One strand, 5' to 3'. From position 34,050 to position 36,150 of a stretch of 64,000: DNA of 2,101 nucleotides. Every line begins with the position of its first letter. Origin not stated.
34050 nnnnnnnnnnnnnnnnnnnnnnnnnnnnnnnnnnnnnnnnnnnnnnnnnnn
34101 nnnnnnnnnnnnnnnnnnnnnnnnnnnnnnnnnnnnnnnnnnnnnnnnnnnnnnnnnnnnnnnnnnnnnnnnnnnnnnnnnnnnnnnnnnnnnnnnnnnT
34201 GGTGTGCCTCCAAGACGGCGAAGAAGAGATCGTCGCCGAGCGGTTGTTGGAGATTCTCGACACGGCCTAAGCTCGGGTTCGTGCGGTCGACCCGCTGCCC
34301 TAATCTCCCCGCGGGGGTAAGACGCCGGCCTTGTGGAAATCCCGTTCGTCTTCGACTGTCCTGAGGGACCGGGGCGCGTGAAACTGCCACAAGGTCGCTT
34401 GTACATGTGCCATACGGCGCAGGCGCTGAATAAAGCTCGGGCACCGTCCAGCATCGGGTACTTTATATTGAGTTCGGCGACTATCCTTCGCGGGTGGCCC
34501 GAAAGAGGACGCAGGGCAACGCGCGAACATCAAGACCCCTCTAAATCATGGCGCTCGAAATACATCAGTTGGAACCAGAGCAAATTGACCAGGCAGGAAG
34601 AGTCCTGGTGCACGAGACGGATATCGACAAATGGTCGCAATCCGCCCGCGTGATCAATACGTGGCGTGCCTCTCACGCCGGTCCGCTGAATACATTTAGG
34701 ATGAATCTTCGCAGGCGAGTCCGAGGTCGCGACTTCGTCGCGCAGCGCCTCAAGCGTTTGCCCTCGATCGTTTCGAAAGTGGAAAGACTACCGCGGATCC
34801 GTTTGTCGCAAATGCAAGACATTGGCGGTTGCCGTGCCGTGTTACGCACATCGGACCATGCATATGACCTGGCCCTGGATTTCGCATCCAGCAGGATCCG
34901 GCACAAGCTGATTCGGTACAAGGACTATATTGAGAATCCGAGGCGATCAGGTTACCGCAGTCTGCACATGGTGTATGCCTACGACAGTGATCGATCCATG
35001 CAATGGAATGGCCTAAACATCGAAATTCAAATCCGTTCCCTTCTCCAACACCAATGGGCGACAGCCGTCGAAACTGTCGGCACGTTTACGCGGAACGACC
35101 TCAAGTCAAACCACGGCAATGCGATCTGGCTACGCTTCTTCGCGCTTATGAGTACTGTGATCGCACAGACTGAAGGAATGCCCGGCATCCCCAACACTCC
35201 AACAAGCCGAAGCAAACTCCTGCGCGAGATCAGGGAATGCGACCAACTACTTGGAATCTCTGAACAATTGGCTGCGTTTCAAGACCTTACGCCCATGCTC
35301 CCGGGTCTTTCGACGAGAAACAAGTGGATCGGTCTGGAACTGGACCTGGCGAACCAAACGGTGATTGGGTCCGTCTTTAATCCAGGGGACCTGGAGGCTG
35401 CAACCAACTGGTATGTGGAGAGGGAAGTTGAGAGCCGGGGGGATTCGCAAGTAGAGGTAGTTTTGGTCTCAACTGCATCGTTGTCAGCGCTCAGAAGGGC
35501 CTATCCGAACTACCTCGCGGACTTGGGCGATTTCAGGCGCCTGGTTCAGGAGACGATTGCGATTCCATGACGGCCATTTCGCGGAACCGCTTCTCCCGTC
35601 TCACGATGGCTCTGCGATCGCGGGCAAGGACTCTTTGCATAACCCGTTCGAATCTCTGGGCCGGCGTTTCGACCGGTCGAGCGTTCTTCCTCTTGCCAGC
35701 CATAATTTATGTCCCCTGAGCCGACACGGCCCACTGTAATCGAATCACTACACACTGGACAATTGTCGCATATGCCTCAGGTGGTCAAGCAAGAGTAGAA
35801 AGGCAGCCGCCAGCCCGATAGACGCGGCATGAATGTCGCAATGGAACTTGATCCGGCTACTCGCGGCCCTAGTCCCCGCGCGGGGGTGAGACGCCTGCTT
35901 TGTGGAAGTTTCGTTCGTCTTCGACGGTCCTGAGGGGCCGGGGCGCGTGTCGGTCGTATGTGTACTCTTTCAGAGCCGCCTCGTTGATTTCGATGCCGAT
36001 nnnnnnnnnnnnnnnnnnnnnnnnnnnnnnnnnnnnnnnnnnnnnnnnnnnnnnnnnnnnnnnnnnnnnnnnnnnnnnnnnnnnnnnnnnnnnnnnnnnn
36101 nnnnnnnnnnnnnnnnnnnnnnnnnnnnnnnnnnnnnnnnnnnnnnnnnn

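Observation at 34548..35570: Single-gene RelA/SpoT synthetase-only protein with an unassigned C-terminal domain: candidate toxSAS / anti-phage effector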

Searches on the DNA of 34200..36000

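Call 52: search_rna_families(source=window, start=34200, end=36000, threshold=evalue, max_evalue=1)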
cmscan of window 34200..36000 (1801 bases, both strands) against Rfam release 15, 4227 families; matches with E-value up to 1: 0.
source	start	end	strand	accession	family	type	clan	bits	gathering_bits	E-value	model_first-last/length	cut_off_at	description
